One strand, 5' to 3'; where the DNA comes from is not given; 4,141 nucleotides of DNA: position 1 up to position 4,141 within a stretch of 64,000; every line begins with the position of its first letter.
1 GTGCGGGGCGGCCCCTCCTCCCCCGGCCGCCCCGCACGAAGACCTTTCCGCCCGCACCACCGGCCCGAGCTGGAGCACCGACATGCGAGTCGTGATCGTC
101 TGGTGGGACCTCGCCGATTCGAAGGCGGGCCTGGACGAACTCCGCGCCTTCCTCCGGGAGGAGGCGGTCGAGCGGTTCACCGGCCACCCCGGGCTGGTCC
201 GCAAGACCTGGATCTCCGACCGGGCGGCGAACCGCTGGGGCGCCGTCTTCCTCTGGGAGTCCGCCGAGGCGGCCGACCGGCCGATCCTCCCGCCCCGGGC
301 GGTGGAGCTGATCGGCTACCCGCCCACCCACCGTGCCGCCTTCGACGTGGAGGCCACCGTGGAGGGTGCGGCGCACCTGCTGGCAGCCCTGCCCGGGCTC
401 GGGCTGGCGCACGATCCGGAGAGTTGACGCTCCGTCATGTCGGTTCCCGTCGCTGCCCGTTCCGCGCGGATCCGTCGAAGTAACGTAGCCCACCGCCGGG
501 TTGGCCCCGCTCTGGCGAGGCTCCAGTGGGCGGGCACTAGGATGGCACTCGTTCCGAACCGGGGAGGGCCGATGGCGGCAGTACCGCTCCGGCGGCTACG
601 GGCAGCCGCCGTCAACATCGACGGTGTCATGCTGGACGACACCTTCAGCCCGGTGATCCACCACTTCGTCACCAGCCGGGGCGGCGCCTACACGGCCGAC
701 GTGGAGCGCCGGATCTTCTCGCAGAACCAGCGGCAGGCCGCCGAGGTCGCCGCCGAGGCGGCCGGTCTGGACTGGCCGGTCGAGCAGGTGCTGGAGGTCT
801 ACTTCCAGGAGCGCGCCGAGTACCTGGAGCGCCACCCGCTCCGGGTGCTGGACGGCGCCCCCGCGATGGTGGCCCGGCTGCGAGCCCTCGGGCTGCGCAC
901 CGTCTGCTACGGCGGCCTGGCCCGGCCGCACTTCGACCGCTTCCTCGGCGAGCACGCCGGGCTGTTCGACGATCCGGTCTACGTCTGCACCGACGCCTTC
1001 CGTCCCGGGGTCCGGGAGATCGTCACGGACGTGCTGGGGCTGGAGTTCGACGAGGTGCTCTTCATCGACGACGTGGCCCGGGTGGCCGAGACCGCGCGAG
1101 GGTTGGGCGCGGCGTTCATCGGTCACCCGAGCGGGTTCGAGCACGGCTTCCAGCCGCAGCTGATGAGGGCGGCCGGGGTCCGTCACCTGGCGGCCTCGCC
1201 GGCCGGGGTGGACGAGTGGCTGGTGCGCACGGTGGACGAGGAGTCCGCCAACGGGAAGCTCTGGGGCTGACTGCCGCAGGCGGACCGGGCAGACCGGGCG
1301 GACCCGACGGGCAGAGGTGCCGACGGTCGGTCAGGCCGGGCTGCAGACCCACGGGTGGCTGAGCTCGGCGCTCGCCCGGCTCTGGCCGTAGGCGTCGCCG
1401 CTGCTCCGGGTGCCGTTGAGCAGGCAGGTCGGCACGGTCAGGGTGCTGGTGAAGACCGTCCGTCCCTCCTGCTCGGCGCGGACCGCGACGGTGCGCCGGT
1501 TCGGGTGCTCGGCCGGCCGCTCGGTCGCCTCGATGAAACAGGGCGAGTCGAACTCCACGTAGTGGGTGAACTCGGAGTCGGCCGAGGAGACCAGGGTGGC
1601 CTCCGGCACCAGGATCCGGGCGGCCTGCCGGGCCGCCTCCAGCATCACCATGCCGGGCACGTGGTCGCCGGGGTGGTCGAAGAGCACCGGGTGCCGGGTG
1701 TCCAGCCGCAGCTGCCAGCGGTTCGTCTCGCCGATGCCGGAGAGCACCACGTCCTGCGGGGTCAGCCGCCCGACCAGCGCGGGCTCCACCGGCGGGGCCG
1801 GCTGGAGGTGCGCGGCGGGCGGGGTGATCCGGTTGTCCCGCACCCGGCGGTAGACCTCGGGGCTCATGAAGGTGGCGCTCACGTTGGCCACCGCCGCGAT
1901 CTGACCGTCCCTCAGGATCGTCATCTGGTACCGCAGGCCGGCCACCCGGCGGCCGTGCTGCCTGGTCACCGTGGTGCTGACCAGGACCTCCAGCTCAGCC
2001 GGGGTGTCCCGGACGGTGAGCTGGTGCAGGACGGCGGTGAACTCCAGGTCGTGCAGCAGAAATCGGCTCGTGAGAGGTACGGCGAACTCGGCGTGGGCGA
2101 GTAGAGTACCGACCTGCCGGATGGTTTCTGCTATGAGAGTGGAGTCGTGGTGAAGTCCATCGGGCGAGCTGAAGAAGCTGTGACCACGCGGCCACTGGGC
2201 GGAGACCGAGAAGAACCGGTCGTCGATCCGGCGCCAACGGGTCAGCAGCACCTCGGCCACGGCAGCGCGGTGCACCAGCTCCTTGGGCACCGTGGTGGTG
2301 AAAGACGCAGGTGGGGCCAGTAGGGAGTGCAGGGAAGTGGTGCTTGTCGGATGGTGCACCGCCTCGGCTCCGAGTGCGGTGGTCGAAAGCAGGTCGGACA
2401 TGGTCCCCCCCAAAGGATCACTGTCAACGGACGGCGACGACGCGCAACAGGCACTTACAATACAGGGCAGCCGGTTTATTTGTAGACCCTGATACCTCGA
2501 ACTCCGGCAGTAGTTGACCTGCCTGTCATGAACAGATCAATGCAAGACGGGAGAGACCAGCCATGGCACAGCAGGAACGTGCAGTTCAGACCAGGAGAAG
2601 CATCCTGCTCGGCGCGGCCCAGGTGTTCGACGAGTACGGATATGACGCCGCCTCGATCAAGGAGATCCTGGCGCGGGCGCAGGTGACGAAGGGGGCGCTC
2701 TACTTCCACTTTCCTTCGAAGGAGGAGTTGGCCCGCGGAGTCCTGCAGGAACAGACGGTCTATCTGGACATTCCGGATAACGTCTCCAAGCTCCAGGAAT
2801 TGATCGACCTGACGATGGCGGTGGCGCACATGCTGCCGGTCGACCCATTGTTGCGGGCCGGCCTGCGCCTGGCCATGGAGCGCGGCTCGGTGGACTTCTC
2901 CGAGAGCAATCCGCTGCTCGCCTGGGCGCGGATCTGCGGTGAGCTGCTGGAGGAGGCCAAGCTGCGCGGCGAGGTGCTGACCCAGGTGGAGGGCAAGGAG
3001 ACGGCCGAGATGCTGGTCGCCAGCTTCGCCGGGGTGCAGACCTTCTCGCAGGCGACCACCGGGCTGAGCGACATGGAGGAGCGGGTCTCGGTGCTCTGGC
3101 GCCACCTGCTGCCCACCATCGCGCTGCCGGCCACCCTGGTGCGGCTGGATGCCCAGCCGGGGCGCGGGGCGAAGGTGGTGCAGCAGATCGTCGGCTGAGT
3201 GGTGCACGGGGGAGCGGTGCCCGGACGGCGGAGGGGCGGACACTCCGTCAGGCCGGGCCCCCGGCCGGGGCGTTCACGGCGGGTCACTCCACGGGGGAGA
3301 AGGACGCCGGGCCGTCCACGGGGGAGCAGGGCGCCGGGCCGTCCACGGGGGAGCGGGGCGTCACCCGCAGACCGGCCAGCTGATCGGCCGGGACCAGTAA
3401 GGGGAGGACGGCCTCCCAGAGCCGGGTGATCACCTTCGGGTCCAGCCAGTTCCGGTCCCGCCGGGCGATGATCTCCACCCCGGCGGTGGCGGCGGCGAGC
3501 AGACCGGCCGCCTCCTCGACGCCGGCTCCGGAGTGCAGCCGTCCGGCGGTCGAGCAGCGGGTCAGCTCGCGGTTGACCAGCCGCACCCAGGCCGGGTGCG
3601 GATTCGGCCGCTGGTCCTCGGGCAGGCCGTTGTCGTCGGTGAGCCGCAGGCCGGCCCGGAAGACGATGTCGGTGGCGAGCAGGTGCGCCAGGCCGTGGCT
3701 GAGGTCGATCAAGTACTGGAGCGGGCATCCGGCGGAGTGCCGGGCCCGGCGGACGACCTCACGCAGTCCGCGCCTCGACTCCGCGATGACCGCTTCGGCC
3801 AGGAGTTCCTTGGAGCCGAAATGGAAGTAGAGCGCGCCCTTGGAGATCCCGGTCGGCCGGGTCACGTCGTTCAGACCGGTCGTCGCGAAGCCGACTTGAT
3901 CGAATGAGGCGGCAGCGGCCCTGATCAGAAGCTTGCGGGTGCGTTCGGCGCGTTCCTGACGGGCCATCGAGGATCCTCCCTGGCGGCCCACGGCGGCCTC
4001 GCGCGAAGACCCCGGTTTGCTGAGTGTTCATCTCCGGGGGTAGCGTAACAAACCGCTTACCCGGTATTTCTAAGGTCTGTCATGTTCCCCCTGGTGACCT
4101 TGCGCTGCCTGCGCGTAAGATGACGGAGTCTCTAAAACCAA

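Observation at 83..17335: Autoregulator (AfsA-type) signalling module physically linked to a 10-gene redox/aromatic operon carrying private copies of aroE, aroC and transaldolase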

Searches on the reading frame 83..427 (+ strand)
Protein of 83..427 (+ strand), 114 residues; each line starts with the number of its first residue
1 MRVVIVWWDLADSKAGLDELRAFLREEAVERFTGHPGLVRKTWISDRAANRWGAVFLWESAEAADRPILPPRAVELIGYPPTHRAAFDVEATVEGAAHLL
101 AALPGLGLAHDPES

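Call 5: search_protein_families(library=pfam, proteins=[window:83-427:+])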
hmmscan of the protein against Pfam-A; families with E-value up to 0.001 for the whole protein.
window:83-427:+ (114 aa): 1 family
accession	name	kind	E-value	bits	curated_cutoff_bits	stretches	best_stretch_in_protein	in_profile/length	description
PF08803.17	ydhR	-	8.4e-06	26.1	27.1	1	27-66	22-61/96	Putative mono-oxygenase ydhR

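Call 14: search_protein_families(library=ncbifam, proteins=[window:83-427:+], max_evalue=0.00001)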
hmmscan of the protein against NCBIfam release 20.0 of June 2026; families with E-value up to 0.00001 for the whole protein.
window:83-427:+ (114 aa): 0 families

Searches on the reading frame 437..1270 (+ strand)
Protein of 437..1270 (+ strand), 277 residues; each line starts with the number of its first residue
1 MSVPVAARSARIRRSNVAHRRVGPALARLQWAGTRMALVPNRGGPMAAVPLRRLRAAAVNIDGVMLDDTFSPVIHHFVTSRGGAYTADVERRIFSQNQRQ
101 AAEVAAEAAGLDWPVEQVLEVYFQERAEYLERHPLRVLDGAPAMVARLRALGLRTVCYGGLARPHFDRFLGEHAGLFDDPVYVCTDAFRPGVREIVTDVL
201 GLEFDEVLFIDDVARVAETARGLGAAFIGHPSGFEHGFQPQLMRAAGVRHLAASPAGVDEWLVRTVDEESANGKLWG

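Call 5: search_protein_families(library=pfam, proteins=[window:437-1270:+])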
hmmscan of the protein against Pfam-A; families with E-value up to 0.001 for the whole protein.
window:437-1270:+ (277 aa): 1 family
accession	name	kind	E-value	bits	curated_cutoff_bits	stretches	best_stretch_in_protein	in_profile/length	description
PF00702.32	Hydrolase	-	6.7e-06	27.1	26.4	1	62-223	9-190/191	haloacid dehalogenase-like hydrolase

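Call 14: search_protein_families(library=ncbifam, proteins=[window:437-1270:+], max_evalue=0.00001)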
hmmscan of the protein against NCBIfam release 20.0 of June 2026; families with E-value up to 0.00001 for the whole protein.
window:437-1270:+ (277 aa): 0 families

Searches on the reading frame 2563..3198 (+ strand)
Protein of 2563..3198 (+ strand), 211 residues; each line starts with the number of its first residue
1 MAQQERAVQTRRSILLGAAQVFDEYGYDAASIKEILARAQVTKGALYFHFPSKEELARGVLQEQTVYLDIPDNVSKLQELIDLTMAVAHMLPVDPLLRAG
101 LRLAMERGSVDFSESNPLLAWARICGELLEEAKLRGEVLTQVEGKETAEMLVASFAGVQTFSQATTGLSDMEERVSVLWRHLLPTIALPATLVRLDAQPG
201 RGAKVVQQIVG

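Call 5: search_protein_families(library=pfam, proteins=[window:2563-3198:+])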
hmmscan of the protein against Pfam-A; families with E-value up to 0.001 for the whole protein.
window:2563-3198:+ (211 aa): 2 families
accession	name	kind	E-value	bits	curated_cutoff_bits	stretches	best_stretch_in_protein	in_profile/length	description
PF00440.29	TetR_N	-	3.2e-16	59.3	24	1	14-58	1-45/47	Bacterial regulatory proteins, tetR family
PF21935.1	TetR_C_45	-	4.6e-09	37.2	27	1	75-183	2-110/115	Tetracyclin repressor-like, C-terminal domain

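Call 14: search_protein_families(library=ncbifam, proteins=[window:2563-3198:+], max_evalue=0.00001)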
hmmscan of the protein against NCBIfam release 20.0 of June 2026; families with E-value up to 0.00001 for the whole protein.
window:2563-3198:+ (211 aa): 12 families
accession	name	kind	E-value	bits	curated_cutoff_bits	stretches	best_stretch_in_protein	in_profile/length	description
NF041196.1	ScbR_bind_reg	equivalog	3.2e-64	216.6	150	1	4-187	1-190/191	ScbR family autoregulator-binding transcription factor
NF051852.1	efflux_TF_MtrR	exception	2.5e-10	40.5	280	1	5-64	6-65/205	multidrug efflux system transcriptional repressor MtrR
NF051457.1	acryl_TF_AcuR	equivalog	8.4e-10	38.3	247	1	4-67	12-75/204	acrylate utilization transcriptional regulator AcuR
NF000040.3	Tn10_TetC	equivalog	1.9e-09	37.9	425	1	3-69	7-73/197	tetracyline resistance-associated transcriptional repressor TetC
NF053731.1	TransRegFasRMycb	equivalog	2.1e-09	37.5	330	1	10-64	11-66/199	HTH-type transcriptional activator FasR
NF007949.0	PRK10668.1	equivalog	3.9e-09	36.3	271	1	4-63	6-65/216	multidrug efflux transporter transcriptional repressor AcrR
TIGR03613.1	RutR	equivalog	9.1e-09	35.5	368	1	4-64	2-63/202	pyrimidine utilization regulatory protein R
NF007430.0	PRK09975.1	equivalog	3.2e-08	33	274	1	4-70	6-72/220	acrEF/envCD operon transcriptional regulator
NF053516.1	TranRepPrsAVib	equivalog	5.6e-08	32.8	300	1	8-83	5-82/208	TetR family transcriptional repressor PsrA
NF011584.0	PRK15008.1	equivalog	2.3e-07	30.9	230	1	4-70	12-76/212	HTH-type transcriptional regulator RutR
NF050111.1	TransRegSACE7040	equivalog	4.2e-06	26.8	250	1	11-61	3-53/186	SACE_7040 family transcriptional regulator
NF058643.1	TranRegCurRPseudo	equivalog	5.3e-06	26.2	300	0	9-64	7-62/193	TetR family transcriptional repressor CurR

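Call 16: find_encoding_contigs(protein=window:2563-3198:+, flank=10000, max_places=6)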
Protein window:2563-3198:+ (211 aa): 1 contig read that carries it; 1 place shown.
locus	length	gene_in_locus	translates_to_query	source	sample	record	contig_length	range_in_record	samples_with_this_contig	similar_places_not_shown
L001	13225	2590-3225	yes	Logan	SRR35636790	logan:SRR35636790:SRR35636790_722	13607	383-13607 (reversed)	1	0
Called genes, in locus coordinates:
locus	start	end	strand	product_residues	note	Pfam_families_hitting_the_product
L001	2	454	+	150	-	?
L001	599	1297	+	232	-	PF00702:Hydrolase (weak)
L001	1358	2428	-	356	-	PF03756:AfsA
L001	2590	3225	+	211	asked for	PF00440:TetR_N, PF21935:TetR_C_45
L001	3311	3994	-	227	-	PF00440:TetR_N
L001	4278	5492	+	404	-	PF13546:DDE_5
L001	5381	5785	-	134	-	-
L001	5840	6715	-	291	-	PF18317:SDH_C (faint), PF08501:Shikimate_dh_N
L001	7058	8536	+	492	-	PF07732:Cu-oxidase_3, PF00394:Cu-oxidase (faint), PF07731:Cu-oxidase_2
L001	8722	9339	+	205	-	PF00258:Flavodoxin_1, PF02525:Flavodoxin_2, PF03358:FMN_red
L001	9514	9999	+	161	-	PF08982:AtaL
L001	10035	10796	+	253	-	PF00106:adh_short, PF08659:KR, PF13561:adh_short_C2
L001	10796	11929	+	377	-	PF00923:TAL_FSA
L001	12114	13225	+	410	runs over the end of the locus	PF00890:FAD_binding_2 (faint), PF01266:DAO (weak), PF01494:FAD_binding_3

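Call 46: search_solved_structures(query=window:2563-3195:+, max_evalue=0.00001)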
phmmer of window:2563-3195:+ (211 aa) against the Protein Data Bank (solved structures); distinct sequences matched with E-value up to 0.00001: 22.
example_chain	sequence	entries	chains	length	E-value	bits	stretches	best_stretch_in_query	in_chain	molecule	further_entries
6wp7_A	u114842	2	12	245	1.8e-53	184.6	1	1-207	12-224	AvaR1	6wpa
6wp9_A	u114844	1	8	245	3.9e-53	183.5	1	2-207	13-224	AvaR1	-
5xaz_A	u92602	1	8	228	1e-43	152.7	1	2-205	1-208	Gamma-butyrolactone receptor protein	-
5xay_A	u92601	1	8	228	1.3e-43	152.4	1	2-205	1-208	Gamma-butyrolactone receptor protein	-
6srn_A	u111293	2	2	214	1.1e-25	94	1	3-176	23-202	TetR family transcriptional regulator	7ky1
1ui5_A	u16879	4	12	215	9.6e-25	90.9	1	1-183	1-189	A-factor receptor homolog | CprB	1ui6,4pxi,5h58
2eh3_A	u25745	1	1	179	1.3e-09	41.5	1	10-84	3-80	Transcriptional regulator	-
6ayh_A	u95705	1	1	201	7e-09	39.1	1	8-164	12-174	TetR family transcriptional regulator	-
6ayi_A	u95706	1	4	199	2.5e-07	34.1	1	4-65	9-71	HTH-type transcriptional regulator UidR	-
2hyt_A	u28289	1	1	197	3e-07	33.8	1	8-66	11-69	TetR-family transcriptional regulator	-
3cdl_A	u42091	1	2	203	4.3e-07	33.3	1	9-63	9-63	Transcriptional regulator AefR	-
6azh_A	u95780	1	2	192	6.6e-07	32.7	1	9-63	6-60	TetR family transcriptional regulator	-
3qbm_A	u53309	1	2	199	8.4e-07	32.4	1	7-160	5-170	TetR transcriptional regulator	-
4uds_A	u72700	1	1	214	9e-07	32.3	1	5-71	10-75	MBDR REGULATOR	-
5daj_A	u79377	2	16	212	9.1e-07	32.2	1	5-107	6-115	NalD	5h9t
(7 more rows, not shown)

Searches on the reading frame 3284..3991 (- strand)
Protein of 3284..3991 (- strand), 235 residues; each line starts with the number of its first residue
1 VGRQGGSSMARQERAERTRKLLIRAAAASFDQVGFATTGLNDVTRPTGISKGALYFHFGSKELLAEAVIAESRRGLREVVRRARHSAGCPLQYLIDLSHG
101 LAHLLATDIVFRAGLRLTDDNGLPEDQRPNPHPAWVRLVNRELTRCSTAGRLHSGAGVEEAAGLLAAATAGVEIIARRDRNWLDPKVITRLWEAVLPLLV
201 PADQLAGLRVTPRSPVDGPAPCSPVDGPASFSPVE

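Call 5: search_protein_families(library=pfam, proteins=[window:3284-3991:-])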
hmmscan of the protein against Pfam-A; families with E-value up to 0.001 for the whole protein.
window:3284-3991:- (235 aa): 2 families
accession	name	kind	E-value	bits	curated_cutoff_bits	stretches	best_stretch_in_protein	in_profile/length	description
PF00440.29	TetR_N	-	2.6e-12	46.8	24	1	22-68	1-47/47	Bacterial regulatory proteins, tetR family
PF21935.1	TetR_C_45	-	2.6e-05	25.1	27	1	91-201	4-115/115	Tetracyclin repressor-like, C-terminal domain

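Call 14: search_protein_families(library=ncbifam, proteins=[window:3284-3991:-], max_evalue=0.00001)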
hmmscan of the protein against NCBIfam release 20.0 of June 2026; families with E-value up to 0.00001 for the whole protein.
window:3284-3991:- (235 aa): 12 families
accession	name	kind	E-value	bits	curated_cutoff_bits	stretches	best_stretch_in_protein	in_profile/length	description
NF041196.1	ScbR_bind_reg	equivalog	3.7e-51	174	150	1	12-200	1-190/191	ScbR family autoregulator-binding transcription factor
NF007430.0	PRK09975.1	equivalog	4.9e-11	42.2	274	1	11-82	3-75/220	acrEF/envCD operon transcriptional regulator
NF051852.1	efflux_TF_MtrR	exception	1.4e-10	41.3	280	1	13-72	6-65/205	multidrug efflux system transcriptional repressor MtrR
NF051457.1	acryl_TF_AcuR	equivalog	5.6e-10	38.8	247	1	10-72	10-72/204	acrylate utilization transcriptional regulator AcuR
NF007949.0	PRK10668.1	equivalog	2.6e-09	36.9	271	1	10-79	2-73/216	multidrug efflux transporter transcriptional repressor AcrR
TIGR03384.1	betaine_BetI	equivalog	1.1e-08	35.1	201.3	1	17-92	8-83/189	choline-binding transcriptional repressor BetI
NF053731.1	TransRegFasRMycb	equivalog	1.7e-08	34.5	330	1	10-87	5-81/199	HTH-type transcriptional activator FasR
NF050111.1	TransRegSACE7040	equivalog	3.3e-08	33.7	250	1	19-87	3-72/186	SACE_7040 family transcriptional regulator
NF008402.0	PRK11202.1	equivalog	9.5e-08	32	151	1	9-85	3-80/211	HTH-type transcriptional repressor FabR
NF058643.1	TranRegCurRPseudo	equivalog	2.4e-06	27.4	300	1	16-72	6-62/193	TetR family transcriptional repressor CurR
NF001978.0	PRK00767.1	equivalog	3.1e-06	27.1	118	1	18-86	10-78/197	transcriptional regulator BetI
NF011584.0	PRK15008.1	equivalog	5.6e-06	26.3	230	1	14-70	15-71/212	HTH-type transcriptional regulator RutR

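Call 47: search_solved_structures(query=window:3284-3967:-, max_evalue=0.00001)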
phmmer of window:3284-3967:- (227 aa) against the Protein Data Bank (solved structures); distinct sequences matched with E-value up to 0.00001: 35.
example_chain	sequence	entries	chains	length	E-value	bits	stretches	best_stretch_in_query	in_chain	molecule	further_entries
6wp7_A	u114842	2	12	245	7.1e-25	91.3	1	1-176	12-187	AvaR1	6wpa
6wp9_A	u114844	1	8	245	1.7e-24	90.1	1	1-176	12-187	AvaR1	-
1ui5_A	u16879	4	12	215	2.6e-24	89.5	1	1-198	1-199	A-factor receptor homolog | CprB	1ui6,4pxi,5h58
5xay_A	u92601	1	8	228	8.6e-22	81.2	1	2-169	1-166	Gamma-butyrolactone receptor protein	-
5xaz_A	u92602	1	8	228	1.2e-21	80.8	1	2-169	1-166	Gamma-butyrolactone receptor protein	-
6srn_A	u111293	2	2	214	4.7e-20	75.5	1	3-168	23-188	TetR family transcriptional regulator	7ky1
3qbm_A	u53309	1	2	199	4.2e-08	36.5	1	6-70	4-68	TetR transcriptional regulator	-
6ayh_A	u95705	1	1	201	5.4e-08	36.1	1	10-91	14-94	TetR family transcriptional regulator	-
2hyt_A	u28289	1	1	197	1e-07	35.2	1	3-64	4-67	TetR-family transcriptional regulator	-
8sv6_A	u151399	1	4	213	1.3e-07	34.9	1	13-101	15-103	Fatty acid metabolism regulator protein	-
2qop_A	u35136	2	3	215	1.9e-07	34.3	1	4-97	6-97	HTH-type transcriptional regulator acrR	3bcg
7k1a_A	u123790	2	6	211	3e-07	33.7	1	4-76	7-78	HTH-type transcriptional regulator TtgR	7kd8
5daj_A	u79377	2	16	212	3.3e-07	33.6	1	4-166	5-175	NalD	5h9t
2uxh_A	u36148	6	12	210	3.3e-07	33.5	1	4-75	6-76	HTH-TYPE TRANSCRIPTIONAL REGULATOR TTGR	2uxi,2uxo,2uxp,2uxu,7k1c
2xdn_A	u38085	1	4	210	3.4e-07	33.5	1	4-68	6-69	HTH-TYPE TRANSCRIPTIONAL REGULATOR TTGR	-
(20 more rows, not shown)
